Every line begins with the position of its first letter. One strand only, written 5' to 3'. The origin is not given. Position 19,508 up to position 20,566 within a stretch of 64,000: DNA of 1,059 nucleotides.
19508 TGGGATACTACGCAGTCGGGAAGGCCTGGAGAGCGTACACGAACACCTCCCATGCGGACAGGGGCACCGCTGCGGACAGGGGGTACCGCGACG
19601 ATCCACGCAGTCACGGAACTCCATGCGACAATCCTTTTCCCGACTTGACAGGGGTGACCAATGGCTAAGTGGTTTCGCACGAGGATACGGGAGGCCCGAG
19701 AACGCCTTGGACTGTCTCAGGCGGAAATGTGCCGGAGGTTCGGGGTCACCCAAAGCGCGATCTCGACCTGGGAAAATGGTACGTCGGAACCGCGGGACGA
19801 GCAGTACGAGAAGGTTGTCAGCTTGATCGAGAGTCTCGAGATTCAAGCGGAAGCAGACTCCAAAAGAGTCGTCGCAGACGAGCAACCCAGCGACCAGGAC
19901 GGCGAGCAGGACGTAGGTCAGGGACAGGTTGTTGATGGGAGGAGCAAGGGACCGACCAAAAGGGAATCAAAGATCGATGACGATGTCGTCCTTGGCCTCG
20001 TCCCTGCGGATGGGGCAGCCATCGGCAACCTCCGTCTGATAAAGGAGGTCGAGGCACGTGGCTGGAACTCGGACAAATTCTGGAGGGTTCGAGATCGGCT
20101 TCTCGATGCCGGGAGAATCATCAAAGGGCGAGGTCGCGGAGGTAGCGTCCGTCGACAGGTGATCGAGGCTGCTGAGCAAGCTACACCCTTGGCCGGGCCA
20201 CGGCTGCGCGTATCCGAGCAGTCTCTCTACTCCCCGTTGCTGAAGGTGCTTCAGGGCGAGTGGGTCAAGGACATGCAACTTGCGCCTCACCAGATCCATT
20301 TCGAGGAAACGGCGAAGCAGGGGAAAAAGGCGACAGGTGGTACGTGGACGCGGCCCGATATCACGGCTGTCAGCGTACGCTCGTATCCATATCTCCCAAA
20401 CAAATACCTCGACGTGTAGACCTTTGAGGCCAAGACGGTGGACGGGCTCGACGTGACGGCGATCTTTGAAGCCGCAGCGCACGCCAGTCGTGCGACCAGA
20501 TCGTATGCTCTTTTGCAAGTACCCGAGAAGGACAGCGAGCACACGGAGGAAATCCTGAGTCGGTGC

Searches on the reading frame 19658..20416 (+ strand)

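Call 65: search_protein_families(library=pfam, proteins=[window:19658-20416:+], max_evalue=0.0001)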
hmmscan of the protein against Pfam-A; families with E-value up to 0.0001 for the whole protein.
window:19658-20416:+ (253 aa): 4 families
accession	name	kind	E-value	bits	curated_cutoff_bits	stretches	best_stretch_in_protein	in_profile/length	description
PF01381.28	HTH_3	-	1.7e-11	44.4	23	1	10-53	1-44/55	Helix-turn-helix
PF13560.12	HTH_31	-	2.7e-09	37.6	27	1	6-54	2-51/64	Helix-turn-helix domain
PF12844.13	HTH_19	-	6.5e-08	32.8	30.2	1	9-64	3-55/64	Helix-turn-helix domain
PF22495.2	HTH_92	-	6.6e-05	22.6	27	1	11-45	1-35/45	RsaL-like HTH domain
